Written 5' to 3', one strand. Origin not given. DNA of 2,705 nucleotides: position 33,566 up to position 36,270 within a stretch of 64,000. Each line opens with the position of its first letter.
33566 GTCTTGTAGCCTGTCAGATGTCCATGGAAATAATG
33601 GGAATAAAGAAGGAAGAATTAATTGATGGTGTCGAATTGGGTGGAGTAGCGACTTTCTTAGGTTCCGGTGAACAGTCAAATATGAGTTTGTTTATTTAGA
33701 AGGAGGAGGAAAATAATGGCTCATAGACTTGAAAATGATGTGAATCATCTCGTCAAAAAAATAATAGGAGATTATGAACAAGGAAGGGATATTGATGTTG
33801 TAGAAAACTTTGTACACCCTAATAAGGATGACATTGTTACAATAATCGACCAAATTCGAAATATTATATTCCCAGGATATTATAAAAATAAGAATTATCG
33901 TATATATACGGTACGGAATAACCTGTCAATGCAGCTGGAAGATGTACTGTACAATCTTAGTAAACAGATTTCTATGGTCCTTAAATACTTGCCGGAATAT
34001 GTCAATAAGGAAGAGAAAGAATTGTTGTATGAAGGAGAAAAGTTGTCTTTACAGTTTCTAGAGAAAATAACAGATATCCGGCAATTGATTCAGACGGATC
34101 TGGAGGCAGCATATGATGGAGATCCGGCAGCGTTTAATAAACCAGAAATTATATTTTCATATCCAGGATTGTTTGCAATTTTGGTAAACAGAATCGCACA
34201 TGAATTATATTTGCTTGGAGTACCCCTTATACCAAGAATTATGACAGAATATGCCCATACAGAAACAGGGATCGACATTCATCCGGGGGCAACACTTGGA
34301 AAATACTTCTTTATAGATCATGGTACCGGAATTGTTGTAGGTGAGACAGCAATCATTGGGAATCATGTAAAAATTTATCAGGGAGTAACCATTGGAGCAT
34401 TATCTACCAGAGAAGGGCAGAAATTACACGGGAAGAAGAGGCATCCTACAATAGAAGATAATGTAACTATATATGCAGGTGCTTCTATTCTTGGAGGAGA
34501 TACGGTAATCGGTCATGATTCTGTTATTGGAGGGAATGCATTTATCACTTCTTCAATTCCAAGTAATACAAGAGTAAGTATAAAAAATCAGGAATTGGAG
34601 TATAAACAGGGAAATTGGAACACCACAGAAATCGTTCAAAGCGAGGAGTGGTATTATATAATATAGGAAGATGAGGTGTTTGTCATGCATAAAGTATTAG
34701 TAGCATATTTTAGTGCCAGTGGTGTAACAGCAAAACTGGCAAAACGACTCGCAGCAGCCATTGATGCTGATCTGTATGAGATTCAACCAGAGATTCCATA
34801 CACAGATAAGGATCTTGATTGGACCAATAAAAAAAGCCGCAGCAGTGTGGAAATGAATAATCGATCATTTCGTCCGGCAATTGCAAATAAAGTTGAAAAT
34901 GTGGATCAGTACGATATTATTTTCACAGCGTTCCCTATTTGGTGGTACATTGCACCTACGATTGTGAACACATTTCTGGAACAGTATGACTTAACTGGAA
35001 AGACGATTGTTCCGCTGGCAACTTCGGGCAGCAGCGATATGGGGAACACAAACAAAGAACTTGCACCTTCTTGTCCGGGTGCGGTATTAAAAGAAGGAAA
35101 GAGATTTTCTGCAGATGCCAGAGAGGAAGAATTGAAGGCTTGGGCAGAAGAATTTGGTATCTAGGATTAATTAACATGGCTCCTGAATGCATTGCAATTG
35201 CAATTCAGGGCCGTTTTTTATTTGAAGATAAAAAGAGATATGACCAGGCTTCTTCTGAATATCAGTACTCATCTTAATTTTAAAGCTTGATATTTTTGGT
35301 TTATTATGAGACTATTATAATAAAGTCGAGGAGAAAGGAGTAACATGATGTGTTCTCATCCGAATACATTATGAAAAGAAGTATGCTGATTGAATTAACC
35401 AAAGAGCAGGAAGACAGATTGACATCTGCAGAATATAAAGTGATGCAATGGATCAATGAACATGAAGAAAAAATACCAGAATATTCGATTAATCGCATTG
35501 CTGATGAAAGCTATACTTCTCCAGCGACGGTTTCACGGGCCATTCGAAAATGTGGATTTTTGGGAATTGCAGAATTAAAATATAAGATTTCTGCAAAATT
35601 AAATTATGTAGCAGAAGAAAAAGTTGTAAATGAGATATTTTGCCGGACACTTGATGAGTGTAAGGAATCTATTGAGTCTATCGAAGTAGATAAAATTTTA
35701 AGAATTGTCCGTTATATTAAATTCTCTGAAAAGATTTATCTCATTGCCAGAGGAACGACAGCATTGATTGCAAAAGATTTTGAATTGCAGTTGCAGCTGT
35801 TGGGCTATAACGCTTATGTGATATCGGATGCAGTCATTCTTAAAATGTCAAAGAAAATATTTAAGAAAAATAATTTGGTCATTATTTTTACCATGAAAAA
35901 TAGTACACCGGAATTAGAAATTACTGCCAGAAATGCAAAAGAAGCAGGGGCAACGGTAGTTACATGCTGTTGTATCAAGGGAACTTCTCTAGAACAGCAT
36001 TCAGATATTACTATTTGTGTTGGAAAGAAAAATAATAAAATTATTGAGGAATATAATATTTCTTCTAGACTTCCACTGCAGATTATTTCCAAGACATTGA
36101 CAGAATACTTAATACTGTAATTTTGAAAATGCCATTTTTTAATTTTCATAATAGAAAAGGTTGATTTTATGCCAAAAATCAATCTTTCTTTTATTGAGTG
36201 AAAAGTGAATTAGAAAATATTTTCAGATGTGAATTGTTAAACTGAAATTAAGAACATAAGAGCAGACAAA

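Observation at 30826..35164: Seven-gene operon for a ubiquitin-like sulfur-carrier protein that lacks the expected sulfhydrylase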

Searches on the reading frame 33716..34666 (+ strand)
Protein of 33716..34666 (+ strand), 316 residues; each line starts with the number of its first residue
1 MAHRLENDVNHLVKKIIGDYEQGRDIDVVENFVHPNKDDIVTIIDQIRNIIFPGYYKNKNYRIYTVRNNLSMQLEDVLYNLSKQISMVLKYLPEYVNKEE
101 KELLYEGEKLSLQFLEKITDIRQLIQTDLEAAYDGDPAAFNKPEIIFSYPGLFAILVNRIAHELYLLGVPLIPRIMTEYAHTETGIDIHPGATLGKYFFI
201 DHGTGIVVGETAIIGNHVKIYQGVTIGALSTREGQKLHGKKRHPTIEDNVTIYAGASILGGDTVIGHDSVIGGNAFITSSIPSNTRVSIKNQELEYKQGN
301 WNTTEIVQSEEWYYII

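Call 4: search_protein_families(library=pfam, proteins=[window:33716-34666:+], max_evalue=0.01)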
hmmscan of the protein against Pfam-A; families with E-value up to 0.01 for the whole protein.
window:33716-34666:+ (316 aa): 2 families
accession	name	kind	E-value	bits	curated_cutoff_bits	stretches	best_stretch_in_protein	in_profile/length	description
PF00132.30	Hexapep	-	1.8e-08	34.2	27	1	243-278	1-35/36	Bacterial transferase hexapeptide (six repeats)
PF25084.1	LbH_EIF2B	-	0.0021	18.5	54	0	249-281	9-40/105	EIF2B subunit epsilon LbH domain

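Call 6: search_protein_families(library=ncbifam, proteins=[window:33716-34666:+], max_evalue=0.001)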
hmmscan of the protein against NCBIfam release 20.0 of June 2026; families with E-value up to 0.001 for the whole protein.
window:33716-34666:+ (316 aa): 10 families
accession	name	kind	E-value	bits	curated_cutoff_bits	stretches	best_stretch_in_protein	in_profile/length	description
TIGR01172.1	cysE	equivalog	1.1e-47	162.1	210.65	1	125-287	1-156/162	serine O-acetyltransferase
NF041874.1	EPS_EpsC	equivalog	2.1e-45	154.4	150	1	125-285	1-154/168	serine O-acetyltransferase EpsC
NF008349.0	PRK11132.1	equivalog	3.1e-25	88.8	397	1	121-287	77-236/273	serine O-acetyltransferase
TIGR04016.1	WcaB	equivalog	8.8e-11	41.6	194.65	1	163-288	22-136/146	colanic acid biosynthesis acetyltransferase WcaB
NF007564.0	PRK10191.1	equivalog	1.1e-10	41.2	196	1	164-288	39-152/162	colanic acid biosynthesis acetyltransferase WcaB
NF008808.1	PRK11830.1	equivalog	1.3e-06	28.1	204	1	193-285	103-186/243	2,3,4,5-tetrahydropyridine-2,6-dicarboxylate N-succinyltransferase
TIGR03532.1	DapD_Ac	equivalog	1.6e-05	24.7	231.75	1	185-288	110-204/231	2,3,4,5-tetrahydropyridine-2,6-dicarboxylate N-acetyltransferase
NF002060.0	PRK00892.1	subfamily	2.6e-05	23.5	207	1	186-275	102-186/345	UDP-3-O-(3-hydroxymyristoyl)glucosamine N-acyltransferase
TIGR03570.1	NeuD_NnaD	subfamily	8.8e-05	22.2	160.8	0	188-281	90-190/202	NeuD/PglB/VioB family sugar acetyltransferase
TIGR01853.1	lipid_A_lpxD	equivalog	9.6e-05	21.5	242.5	0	245-291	124-169/325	UDP-3-O-(3-hydroxymyristoyl)glucosamine N-acyltransferase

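Call 37: search_solved_structures(query=window:33716-34666:+, max_evalue=0.001, show_alignments=1)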
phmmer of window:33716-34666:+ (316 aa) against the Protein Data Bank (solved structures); distinct sequences matched with E-value up to 0.001: 22.
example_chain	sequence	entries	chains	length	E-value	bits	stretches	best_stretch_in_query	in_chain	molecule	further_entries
9u39_A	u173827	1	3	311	1.8e-75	257.3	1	5-299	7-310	Serine O-acetyltransferase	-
6lcn_A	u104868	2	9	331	2.3e-75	257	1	5-299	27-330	Serine O-acetyltransferase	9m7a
3f1x_A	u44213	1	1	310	1.3e-66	228.3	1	35-295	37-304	Serine acetyltransferase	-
7bw9_A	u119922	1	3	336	5e-50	173.8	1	36-291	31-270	Serine acetyltransferase 1, putative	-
3p47_A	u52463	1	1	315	4.6e-47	164.1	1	80-294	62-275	Serine acetyltransferase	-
3p1b_A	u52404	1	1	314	4.7e-47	164.1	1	80-294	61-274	Serine acetyltransferase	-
3q1x_A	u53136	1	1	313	4.7e-47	164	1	80-294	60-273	Serine acetyltransferase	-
6wye_A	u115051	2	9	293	1.2e-28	103.6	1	113-286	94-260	Serine acetyltransferase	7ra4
4n69_A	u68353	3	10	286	2.2e-25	92.9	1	119-286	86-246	Serine Acetyltransferase Apoenzyme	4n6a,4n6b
3mc4_A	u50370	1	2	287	5.4e-25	91.6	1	119-288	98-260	WW/Rsp5/WWP domain:Bacterial transferase hexapeptide repeat:Serine O-acetyltransferase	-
4hzc_A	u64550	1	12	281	5.4e-25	91.6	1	119-288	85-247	CysE, serine acetyltransferase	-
4hzd_A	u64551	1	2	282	5.5e-25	91.6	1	119-288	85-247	CysE, serine acetyltransferase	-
3gvd_A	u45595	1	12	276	4.3e-21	78.8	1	128-287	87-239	Serine acetyltransferase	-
1t3d_A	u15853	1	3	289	5.8e-21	78.4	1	127-286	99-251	Serine acetyltransferase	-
6jvu_A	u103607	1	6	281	2e-20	76.6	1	127-286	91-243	Serine acetyltransferase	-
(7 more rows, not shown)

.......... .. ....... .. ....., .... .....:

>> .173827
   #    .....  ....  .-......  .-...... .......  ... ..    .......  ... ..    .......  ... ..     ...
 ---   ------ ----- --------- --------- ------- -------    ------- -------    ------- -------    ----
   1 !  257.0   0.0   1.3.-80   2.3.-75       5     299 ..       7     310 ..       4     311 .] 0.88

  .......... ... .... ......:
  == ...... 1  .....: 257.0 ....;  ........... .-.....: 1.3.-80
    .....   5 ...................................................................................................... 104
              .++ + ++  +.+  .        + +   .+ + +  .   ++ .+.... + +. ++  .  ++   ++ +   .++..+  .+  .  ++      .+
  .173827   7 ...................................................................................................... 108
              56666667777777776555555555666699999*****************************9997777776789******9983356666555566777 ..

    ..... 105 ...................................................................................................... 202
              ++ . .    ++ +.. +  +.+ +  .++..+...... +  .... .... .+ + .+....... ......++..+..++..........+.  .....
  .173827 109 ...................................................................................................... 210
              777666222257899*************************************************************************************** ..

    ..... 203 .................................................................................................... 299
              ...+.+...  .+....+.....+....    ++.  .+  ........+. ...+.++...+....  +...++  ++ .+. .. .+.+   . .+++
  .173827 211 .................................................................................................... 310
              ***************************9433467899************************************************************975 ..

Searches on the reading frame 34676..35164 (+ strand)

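Call 4: search_protein_families(library=pfam, proteins=[window:34676-35164:+], max_evalue=0.01)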
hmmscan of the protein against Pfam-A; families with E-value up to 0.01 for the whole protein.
window:34676-35164:+ (162 aa): 4 families
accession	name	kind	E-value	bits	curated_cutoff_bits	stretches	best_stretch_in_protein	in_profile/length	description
PF12682.12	Flavodoxin_4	-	3.9e-71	238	24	1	6-159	1-154/155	Flavodoxin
PF02525.22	Flavodoxin_2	-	1.6e-05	25.1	27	1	20-109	27-108/198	Flavodoxin-like fold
PF12724.12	Flavodoxin_5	-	0.00047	20.9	27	0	8-38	1-33/145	Flavodoxin domain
PF03358.20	FMN_red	-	0.0009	19.3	24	1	9-131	7-130/152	NADPH-dependent FMN reductase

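Call 6: search_protein_families(library=ncbifam, proteins=[window:34676-35164:+], max_evalue=0.001)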
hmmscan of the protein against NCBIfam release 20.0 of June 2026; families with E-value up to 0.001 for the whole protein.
window:34676-35164:+ (162 aa): 5 families
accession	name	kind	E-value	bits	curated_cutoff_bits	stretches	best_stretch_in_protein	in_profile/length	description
NF005501.0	PRK07116.1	subfamily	2.6e-68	228.5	198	1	4-160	3-159/161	flavodoxin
NF005389.0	PRK06934.1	equivalog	1.2e-23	83.6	172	1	16-148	71-200/221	flavodoxin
NF038196.1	ferrodoxin_EFR1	subfamily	1.1e-07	32.1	75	0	70-130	33-92/242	EFR1 family ferrodoxin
NF007280.0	PRK09739.1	equivalog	4.5e-06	26.5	162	1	57-102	58-103/199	NAD(P)H oxidoreductase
NF010075.0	PRK13556.1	subfamily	3.7e-05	23.8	188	1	25-115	36-126/208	FMN-dependent NADH-azoreductase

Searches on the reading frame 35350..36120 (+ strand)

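Call 4: search_protein_families(library=pfam, proteins=[window:35350-36120:+], max_evalue=0.01)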
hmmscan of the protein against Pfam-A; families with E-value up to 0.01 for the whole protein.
window:35350-36120:+ (256 aa): 3 families
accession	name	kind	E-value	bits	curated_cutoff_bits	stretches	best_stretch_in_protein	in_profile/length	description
PF01380.27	SIS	-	1.4e-16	60.9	25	1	126-236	5-113/131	SIS domain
PF01418.23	HTH_6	-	3.5e-11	43.4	28.3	1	16-84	6-74/77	Helix-turn-helix domain, rpiR family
PF01047.28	MarR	-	0.0027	18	24.6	1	24-67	1-40/59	MarR family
